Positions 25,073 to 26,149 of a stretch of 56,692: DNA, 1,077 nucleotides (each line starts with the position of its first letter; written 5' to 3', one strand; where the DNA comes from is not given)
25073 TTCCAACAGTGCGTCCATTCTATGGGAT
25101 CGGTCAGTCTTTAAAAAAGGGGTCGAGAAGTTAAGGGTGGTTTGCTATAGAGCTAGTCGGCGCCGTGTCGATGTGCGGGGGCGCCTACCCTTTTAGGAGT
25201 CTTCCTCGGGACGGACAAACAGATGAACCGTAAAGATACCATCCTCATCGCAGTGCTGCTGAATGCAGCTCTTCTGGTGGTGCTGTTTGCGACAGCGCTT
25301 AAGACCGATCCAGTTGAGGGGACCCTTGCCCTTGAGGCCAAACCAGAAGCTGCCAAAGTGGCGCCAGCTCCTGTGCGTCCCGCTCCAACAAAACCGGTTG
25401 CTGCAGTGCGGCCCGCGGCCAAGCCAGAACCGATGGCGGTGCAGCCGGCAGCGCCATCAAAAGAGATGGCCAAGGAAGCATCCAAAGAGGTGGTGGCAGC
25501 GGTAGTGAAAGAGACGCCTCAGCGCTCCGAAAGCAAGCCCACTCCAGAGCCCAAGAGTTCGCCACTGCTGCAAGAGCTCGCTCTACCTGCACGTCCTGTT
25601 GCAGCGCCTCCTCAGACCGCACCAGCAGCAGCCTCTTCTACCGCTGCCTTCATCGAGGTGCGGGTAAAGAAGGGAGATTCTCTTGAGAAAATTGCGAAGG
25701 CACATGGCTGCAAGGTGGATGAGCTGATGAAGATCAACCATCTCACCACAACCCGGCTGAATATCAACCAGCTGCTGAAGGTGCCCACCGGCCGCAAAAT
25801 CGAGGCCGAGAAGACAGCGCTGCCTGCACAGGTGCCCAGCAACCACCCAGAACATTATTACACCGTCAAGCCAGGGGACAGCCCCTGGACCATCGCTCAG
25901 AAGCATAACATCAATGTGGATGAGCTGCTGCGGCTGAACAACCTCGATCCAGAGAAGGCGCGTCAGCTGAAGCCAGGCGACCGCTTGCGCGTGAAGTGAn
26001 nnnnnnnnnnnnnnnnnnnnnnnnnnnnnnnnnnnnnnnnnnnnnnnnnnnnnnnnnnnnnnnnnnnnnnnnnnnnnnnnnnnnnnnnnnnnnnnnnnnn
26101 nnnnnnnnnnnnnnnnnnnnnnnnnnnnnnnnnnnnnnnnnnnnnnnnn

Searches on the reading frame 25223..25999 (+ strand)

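Call 5: search_protein_families(library=pfam, proteins=[window:25223-25999:+], max_evalue=0.1)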
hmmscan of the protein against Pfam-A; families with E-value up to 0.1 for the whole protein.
window:25223-25999:+ (258 aa): 8 families
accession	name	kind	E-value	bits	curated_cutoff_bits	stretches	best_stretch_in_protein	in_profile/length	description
PF01476.26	LysM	-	4.3e-29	100.6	20.9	2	213-258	1-43/43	LysM domain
PF23473.1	LysM3_LYK4_5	-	0.00027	21.4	29.3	0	148-178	7-37/48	LYK4/5 LysM3 domain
PF23446.1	LysM1_NFP_LYK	-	0.0005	21.3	36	0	152-188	16-54/60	NFP/LYK LysM1 domain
PF23577.1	LysM_RLK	-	0.0007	20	27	0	213-240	3-29/44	LysM domain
PF22310.2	NMB0315_dom_I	-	0.0043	17.8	27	0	144-184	4-44/83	NMB0315-like, domain I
PF13443.12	HTH_26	-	0.035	14.8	22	0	152-171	41-60/63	Cro/C1-type HTH DNA-binding domain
PF21220.3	RecQ-1-like_HTH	-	0.057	14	27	0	153-182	16-48/51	RecQ-1-like, helix-turn-helix domain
PF08984.16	DUF1858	-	0.064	13.8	32.2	0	153-169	43-59/59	Domain of unknown function (DUF1858)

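Call 21: search_protein_families(library=ncbifam, proteins=[window:25223-25999:+], max_evalue=0.1)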
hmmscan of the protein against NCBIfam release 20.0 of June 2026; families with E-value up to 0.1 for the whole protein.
window:25223-25999:+ (258 aa): 19 families
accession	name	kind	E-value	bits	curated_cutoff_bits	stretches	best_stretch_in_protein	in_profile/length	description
NF008050.0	PRK10783.1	equivalog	2e-16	59.4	508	1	136-255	336-445/457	murein transglycosylase D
NF042931.1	SAG1386_EF1546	equivalog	1.5e-15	57.6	80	2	201-258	100-158/158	SAG1386/EF1546 family surface-associated protein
NF004974.0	PRK06347.1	equivalog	7.4e-14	51.6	701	1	131-242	468-579/592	1,4-beta-N-acetylmuramoylhydrolase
NF041208.1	celldiv_DipM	equivalog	2e-12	47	740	2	82-200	132-240/419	cell division endopeptidase DipM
NF050804.1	CellDivDipMCaul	equivalog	2.5e-10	39.8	900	2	33-193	16-184/634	cell division endopeptidase DipM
NF040883.1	amid_act_ActS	equivalog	9.4e-10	38.2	375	2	147-195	37-86/242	amidase activator ActS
TIGR02899.1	spore_safA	subfamily_domain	1.7e-09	37.5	67.85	2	215-239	1-25/44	SafA/ExsA family spore coat assembly protein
NF047755.1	LIC_10271_M23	exception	1e-08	35.2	180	2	207-257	21-69/207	LIC_10271 family cell wall hydrolase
NF010723.1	PRK14125.1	equivalog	1.8e-07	31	60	1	138-188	27-85/87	cell division suppressor protein YneA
NF040979.1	Ve_Ilp_Nterm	equivalog_domain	2.2e-07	29.6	1125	1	206-240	84-118/550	inverse autotransporter adhesin Ilp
NF010495.0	PRK13914.1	equivalog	7.1e-06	25.3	647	1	136-197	20-79/481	invasion associated endopeptidase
TIGR02907.1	spore_VI_D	equivalog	7.9e-06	25.7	169.85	1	148-188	304-344/344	stage VI sporulation protein D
NF012230.0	LWXIA_domain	equivalog_domain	2.6e-05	24.2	33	0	212-229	4-21/74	LWXIA domain-containing protein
NF053825.1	PdgNdpepShyA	equivalog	8.4e-05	21.4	700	0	201-257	62-120/425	peptidoglycan DD-endopeptidase ShyA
NF052398.1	Agg_Promo_Fact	equivalog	0.00016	21.9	170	0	138-201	23-87/202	aggregation-promoting factor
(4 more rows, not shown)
